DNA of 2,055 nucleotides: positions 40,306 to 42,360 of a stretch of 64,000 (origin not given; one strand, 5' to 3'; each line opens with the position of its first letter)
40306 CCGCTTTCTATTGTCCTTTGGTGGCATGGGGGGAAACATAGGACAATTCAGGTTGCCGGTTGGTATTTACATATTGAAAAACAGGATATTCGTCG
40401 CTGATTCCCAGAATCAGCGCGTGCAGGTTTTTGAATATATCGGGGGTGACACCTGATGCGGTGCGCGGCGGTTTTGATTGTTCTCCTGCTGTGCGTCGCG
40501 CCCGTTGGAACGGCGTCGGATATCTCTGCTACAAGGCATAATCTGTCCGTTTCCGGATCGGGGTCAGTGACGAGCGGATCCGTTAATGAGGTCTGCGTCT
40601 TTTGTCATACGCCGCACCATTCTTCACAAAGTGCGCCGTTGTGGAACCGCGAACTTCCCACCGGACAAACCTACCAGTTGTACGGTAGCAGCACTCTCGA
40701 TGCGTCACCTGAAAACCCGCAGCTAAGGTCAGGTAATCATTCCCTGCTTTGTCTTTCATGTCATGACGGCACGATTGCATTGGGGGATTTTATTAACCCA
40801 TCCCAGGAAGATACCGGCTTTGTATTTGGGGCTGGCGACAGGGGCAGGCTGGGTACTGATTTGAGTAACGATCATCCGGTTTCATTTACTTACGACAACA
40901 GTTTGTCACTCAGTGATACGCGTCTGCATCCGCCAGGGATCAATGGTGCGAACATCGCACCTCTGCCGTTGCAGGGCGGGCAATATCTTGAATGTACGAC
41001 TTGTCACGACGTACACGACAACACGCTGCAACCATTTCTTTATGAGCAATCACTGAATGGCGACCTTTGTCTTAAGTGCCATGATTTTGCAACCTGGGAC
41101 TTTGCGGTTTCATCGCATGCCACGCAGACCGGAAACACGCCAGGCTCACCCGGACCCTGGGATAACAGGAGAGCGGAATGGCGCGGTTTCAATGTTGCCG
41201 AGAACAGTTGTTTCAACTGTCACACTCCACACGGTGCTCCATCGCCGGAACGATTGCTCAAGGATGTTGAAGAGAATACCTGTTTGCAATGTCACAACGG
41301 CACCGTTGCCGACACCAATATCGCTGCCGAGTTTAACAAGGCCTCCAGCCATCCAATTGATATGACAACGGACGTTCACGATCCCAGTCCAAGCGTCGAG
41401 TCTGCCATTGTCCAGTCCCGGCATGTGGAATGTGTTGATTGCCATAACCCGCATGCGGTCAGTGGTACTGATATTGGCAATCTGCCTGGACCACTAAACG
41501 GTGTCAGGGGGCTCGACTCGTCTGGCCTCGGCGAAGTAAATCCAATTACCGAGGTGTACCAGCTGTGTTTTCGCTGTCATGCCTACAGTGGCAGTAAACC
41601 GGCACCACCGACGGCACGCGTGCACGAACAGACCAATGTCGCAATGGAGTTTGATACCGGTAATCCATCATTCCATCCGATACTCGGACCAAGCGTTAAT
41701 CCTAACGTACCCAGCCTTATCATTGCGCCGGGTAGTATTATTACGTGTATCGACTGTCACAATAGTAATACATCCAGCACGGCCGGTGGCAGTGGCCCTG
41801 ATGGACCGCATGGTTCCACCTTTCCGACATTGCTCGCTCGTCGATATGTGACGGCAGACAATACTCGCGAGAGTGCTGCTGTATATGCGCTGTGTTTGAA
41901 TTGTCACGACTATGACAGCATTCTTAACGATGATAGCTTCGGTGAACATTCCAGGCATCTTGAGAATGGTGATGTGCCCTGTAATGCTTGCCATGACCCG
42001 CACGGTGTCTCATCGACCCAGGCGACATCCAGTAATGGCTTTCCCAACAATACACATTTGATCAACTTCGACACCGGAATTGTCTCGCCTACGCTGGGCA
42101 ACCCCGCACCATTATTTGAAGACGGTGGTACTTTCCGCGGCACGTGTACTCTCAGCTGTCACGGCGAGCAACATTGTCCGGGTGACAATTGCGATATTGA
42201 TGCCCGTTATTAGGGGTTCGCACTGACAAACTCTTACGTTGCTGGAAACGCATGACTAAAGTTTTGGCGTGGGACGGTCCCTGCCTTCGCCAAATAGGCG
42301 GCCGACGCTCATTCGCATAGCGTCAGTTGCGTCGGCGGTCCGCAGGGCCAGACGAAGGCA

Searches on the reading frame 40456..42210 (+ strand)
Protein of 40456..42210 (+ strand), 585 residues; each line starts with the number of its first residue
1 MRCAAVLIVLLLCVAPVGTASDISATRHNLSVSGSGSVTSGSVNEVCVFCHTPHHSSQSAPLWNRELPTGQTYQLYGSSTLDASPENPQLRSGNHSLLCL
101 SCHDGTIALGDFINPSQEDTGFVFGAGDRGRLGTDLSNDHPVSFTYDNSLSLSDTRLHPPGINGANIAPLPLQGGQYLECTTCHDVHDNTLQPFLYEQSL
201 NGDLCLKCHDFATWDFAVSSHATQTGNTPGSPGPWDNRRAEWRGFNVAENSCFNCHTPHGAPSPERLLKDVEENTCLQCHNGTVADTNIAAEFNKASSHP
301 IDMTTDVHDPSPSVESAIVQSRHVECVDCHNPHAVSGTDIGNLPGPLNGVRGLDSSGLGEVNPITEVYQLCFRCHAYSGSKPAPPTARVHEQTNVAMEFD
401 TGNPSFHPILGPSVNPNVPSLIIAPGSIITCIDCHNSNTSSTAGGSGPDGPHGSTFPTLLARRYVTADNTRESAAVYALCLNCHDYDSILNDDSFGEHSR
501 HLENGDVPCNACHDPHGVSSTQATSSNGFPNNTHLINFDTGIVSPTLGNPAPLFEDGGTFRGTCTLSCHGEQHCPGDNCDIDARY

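Call 4: search_protein_families(library=pfam, proteins=[window:40456-42210:+], max_evalue=0.01)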
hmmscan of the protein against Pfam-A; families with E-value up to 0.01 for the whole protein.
window:40456-42210:+ (585 aa): 4 families
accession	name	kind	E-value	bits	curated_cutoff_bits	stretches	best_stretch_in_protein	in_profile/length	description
PF09699.15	Paired_CXXCH_1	-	9.3e-29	99.3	20.6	3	247-283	4-39/41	Doubled CXXCH motif (Paired_CXXCH_1)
PF14522.11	Cytochrome_C7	-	7.6e-10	38.9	24.8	0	371-484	16-66/67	Cytochrome c7 and related cytochrome c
PF14537.11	Cytochrom_c3_2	-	4e-07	30.9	25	2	249-335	6-69/79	Cytochrome c3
PF22678.1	Cytochrom_c_NrfB-like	-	0.0018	19.1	27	0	468-520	24-72/89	Cytochrome c-type protein NrfB-like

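Call 6: search_solved_structures(query=window:40456-42210:+, max_evalue=0.01, show_alignments=1)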
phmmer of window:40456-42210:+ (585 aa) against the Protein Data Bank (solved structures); distinct sequences matched with E-value up to 0.01: 3.
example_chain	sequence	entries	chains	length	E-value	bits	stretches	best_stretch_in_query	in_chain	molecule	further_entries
7tfs_A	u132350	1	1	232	7.8e-40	140.5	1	5-209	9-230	Cytochrome c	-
9yuq_N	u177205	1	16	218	2.1e-24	89.6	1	8-210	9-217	Putative multiheme cytochrome c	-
6r2q_A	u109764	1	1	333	0.001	21.2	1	235-302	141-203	Cystathionine beta-synthase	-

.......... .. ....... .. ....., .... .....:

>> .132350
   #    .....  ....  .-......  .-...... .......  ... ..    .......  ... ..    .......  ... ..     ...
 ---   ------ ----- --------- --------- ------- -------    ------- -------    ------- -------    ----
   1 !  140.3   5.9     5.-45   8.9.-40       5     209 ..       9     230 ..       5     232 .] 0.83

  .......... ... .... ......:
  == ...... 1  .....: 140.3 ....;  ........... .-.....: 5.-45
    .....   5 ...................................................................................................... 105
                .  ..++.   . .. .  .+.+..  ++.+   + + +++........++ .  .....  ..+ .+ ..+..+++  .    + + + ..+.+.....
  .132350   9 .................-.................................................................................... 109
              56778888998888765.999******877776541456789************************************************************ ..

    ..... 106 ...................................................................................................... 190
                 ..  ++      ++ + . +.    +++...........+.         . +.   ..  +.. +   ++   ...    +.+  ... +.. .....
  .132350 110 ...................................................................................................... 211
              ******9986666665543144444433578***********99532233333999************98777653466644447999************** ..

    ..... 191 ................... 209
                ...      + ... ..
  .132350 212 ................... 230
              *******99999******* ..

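Call 52: search_protein_families(library=ncbifam, proteins=[window:40456-42210:+], max_evalue=0.01)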
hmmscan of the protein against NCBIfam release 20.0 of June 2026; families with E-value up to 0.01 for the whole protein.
window:40456-42210:+ (585 aa): 8 families
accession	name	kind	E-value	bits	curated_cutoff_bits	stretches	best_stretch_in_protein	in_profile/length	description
TIGR01905.1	paired_CXXCH_1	subfamily_domain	9.4e-19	67.1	25.2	2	247-283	4-39/41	doubled CXXCH domain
TIGR03508.1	decahem_SO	subfamily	1.7e-15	57.2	192.2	3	246-292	187-231/258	DmsE family decaheme c-type cytochrome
NF041028.1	decahem_GSU2203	exception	7.2e-11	41.9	325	2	249-344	222-307/317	GSU2203 family decaheme c-type cytochrome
NF045713.1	CxxCH_16_HmcA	equivalog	1.6e-09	36.9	400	1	247-336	172-239/541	sulfate respiration complex hexadecaheme cytochrome HmcA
TIGR03146.1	cyt_nit_nrfB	equivalog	0.00027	21.2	166.6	0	427-519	39-122/145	cytochrome c nitrite reductase pentaheme subunit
TIGR03153.1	cytochr_NrfH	equivalog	0.0011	19.1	134.2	0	474-528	25-75/138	cytochrome c nitrite reductase small subunit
NF040968.1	FeS_ExtO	equivalog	0.0014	17.5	200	1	248-333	37-123/416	selenite/tellurite reduction operon b-type cytochrome iron-sulfur cluster-binding subunit ExtO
NF040967.1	cytc_ExtN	equivalog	0.0015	17.5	200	1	248-333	37-123/415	selenite/tellurite reduction operon c-type cytochrome ExtN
